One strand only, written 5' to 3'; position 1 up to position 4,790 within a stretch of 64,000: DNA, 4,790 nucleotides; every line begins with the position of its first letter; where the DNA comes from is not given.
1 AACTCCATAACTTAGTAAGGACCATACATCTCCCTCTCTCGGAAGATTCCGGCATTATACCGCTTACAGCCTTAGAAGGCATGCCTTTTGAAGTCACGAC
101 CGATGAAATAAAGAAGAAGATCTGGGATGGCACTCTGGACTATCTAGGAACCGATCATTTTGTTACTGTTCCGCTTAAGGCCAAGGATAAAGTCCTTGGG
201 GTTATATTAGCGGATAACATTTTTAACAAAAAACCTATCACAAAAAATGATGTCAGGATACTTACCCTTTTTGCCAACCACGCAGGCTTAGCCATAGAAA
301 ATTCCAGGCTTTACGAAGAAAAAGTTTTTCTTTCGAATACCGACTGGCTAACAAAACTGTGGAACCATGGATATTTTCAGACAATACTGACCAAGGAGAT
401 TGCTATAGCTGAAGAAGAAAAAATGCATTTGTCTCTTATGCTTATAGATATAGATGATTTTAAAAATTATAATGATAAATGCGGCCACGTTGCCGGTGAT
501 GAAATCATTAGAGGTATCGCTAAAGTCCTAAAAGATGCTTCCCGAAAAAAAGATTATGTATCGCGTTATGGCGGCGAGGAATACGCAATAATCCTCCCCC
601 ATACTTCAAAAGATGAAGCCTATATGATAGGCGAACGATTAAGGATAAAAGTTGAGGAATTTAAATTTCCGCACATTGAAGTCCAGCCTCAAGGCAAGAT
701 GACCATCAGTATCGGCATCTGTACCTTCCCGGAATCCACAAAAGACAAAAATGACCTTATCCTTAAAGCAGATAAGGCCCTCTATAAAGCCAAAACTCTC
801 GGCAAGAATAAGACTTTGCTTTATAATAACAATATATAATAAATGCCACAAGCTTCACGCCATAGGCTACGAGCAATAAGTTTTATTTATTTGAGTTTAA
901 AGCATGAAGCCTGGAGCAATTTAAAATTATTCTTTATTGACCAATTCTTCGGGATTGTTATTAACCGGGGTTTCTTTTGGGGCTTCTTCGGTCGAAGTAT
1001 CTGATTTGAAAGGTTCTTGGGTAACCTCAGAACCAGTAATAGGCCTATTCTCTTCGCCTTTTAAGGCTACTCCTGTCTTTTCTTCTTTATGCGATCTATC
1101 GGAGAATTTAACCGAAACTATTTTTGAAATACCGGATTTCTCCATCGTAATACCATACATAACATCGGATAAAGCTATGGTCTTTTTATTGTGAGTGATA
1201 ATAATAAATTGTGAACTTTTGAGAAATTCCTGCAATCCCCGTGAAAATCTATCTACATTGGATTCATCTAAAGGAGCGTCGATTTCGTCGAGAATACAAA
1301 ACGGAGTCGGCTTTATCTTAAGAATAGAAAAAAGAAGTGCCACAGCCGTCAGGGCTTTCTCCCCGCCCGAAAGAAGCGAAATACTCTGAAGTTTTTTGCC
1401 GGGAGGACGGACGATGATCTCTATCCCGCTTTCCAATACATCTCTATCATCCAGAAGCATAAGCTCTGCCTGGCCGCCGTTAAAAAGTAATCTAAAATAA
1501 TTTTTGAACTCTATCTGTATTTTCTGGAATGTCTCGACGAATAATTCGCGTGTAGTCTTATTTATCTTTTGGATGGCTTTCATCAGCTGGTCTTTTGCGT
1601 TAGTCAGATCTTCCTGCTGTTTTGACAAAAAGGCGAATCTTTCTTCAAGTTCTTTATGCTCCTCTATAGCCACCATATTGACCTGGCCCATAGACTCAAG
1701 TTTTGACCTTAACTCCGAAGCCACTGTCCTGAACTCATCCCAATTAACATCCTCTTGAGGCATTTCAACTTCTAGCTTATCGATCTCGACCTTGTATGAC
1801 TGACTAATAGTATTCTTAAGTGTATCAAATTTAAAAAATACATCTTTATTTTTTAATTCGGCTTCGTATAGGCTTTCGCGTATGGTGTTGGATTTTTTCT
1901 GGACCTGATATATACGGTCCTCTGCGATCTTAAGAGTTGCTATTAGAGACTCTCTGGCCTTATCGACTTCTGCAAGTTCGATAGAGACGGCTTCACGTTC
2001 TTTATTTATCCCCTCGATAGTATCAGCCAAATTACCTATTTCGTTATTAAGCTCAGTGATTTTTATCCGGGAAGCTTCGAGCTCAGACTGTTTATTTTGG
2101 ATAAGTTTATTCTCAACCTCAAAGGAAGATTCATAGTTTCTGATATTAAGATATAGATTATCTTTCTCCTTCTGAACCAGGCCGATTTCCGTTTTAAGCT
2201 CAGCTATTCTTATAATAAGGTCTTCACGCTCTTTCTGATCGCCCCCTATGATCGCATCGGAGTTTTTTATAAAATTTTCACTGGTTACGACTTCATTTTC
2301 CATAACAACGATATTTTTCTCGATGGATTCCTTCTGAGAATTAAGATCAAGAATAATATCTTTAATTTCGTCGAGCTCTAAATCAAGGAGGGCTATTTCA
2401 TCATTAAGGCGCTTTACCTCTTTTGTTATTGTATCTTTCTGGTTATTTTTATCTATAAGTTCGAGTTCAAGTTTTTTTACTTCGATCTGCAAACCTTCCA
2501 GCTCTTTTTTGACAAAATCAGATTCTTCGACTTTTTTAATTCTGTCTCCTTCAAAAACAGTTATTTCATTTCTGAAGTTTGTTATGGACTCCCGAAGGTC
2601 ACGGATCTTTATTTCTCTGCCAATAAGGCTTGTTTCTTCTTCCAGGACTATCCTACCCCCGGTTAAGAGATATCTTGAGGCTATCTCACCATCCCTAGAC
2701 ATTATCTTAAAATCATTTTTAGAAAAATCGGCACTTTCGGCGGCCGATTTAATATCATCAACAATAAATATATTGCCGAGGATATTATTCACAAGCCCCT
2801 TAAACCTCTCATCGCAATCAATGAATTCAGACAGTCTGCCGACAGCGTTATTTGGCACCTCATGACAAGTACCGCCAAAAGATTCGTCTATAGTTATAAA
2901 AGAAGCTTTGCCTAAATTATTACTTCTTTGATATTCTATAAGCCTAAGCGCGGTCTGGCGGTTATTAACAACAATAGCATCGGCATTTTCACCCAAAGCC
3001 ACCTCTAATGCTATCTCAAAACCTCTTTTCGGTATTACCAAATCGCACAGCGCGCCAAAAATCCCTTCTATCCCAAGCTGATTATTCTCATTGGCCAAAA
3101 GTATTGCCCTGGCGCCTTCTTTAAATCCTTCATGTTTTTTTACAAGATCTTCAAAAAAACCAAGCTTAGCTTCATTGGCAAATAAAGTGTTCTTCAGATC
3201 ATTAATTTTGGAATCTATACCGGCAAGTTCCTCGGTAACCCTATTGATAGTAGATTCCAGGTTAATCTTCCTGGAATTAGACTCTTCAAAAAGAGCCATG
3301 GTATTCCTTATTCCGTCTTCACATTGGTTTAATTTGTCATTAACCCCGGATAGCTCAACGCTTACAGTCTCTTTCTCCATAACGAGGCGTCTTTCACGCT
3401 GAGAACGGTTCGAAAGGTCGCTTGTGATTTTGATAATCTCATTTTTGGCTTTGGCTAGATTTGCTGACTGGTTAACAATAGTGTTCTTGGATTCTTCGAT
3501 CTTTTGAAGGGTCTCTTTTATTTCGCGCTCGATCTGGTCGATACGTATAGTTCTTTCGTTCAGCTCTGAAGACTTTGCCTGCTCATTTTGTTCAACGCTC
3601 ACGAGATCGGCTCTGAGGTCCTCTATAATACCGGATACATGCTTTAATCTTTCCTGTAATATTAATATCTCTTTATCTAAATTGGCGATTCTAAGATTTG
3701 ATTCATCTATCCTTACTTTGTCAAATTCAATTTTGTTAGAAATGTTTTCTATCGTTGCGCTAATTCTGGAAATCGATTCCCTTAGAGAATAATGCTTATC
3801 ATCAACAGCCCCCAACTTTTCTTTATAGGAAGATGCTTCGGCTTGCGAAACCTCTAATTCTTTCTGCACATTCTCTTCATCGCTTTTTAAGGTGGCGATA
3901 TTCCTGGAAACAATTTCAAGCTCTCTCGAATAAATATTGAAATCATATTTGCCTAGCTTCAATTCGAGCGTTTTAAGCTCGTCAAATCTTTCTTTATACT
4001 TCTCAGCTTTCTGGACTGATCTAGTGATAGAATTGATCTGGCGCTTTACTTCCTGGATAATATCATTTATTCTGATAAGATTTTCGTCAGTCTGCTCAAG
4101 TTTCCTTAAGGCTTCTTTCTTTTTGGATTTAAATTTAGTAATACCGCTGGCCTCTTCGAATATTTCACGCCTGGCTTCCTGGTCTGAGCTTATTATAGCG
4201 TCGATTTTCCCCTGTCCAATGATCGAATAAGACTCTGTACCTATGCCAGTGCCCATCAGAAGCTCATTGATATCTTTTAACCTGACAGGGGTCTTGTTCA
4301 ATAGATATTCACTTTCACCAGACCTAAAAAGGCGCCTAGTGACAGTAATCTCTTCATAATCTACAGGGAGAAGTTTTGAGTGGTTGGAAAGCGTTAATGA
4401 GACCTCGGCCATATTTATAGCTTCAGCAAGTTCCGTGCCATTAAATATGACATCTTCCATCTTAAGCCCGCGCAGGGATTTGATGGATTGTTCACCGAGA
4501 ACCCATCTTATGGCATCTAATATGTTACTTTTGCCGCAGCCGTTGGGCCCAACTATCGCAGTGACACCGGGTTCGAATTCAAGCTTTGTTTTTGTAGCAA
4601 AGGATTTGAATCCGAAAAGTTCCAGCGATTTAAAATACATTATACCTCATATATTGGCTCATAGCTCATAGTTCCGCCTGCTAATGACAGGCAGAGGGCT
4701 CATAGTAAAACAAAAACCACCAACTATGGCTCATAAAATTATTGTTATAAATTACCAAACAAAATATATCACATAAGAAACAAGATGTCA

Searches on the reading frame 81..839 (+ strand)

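Call 91: search_protein_families(library=pfam, proteins=[window:81-839:+], max_evalue=0.0001)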
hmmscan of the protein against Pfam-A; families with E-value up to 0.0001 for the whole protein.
window:81-839:+ (252 aa): 4 families
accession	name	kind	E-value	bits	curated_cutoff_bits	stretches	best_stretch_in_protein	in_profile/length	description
PF00990.26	GGDEF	-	2.5e-47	161.1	23.8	1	86-244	2-161/161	Diguanylate cyclase, GGDEF domain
PF13492.12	GAF_3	-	1.7e-07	32.1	27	1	22-74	78-129/129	GAF domain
PF13185.12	GAF_2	-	6.4e-06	26.9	28.6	1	19-73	83-136/136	GAF domain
PF01590.32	GAF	-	8.6e-06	26.8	22.4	1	21-72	84-133/133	GAF domain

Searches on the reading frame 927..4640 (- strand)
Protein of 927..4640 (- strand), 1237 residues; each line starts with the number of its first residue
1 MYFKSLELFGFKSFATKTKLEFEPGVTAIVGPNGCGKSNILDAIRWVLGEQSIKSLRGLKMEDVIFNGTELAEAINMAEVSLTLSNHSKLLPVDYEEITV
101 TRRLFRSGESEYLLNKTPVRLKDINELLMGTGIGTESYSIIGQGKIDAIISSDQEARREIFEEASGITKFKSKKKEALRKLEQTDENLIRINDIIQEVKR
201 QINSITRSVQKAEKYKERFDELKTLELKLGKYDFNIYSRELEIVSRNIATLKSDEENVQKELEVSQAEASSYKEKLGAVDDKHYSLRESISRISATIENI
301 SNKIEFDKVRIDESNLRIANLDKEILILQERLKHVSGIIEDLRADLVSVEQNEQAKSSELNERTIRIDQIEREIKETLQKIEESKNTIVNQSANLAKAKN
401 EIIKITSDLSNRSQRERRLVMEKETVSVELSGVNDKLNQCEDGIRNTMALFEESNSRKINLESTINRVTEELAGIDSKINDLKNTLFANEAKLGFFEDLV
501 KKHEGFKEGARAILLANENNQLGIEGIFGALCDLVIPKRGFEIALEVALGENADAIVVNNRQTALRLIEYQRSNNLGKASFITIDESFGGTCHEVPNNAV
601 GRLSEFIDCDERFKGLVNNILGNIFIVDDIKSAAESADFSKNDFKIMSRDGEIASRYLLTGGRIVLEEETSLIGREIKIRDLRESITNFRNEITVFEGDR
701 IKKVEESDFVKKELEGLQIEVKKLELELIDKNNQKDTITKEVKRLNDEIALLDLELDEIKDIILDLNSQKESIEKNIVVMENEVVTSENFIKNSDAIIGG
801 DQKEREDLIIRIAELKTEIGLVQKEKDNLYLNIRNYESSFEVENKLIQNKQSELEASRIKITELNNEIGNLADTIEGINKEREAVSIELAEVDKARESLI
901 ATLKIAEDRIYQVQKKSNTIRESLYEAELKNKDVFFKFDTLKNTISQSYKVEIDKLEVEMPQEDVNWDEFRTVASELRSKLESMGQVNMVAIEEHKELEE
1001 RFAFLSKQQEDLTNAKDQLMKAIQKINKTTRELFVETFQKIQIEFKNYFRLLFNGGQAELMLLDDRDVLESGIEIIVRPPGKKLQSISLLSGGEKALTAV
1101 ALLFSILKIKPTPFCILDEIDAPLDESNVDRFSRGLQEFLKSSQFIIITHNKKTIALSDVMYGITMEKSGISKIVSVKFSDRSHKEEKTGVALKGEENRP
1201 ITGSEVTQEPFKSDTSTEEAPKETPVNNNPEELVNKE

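Call 91: search_protein_families(library=pfam, proteins=[window:927-4640:-], max_evalue=0.0001)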
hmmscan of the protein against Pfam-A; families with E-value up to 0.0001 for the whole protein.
window:927-4640:- (1237 aa): 6 families
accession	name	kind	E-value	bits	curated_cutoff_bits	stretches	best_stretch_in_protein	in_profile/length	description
PF02463.25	SMC_N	-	5.3e-71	239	40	1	3-1172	2-219/220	RecF/RecN/SMC N terminal domain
PF06470.18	SMC_hinge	-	5e-24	85.4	22.5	1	525-635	2-114/116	SMC proteins Flexible Hinge Domain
PF13476.12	AAA_23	-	1.1e-16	62.6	27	1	5-203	1-198/201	AAA domain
PF13175.12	AAA_15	-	2e-07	31.4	32.1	1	1-431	1-292/374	AAA ATPase domain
PF13304.12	AAA_21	-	7e-07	30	27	1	26-104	1-99/304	AAA domain, putative AbiEii toxin, Type IV TA system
PF13555.12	AAA_29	-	2.1e-06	27.8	27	1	5-48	3-46/61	P-loop containing region of AAA domain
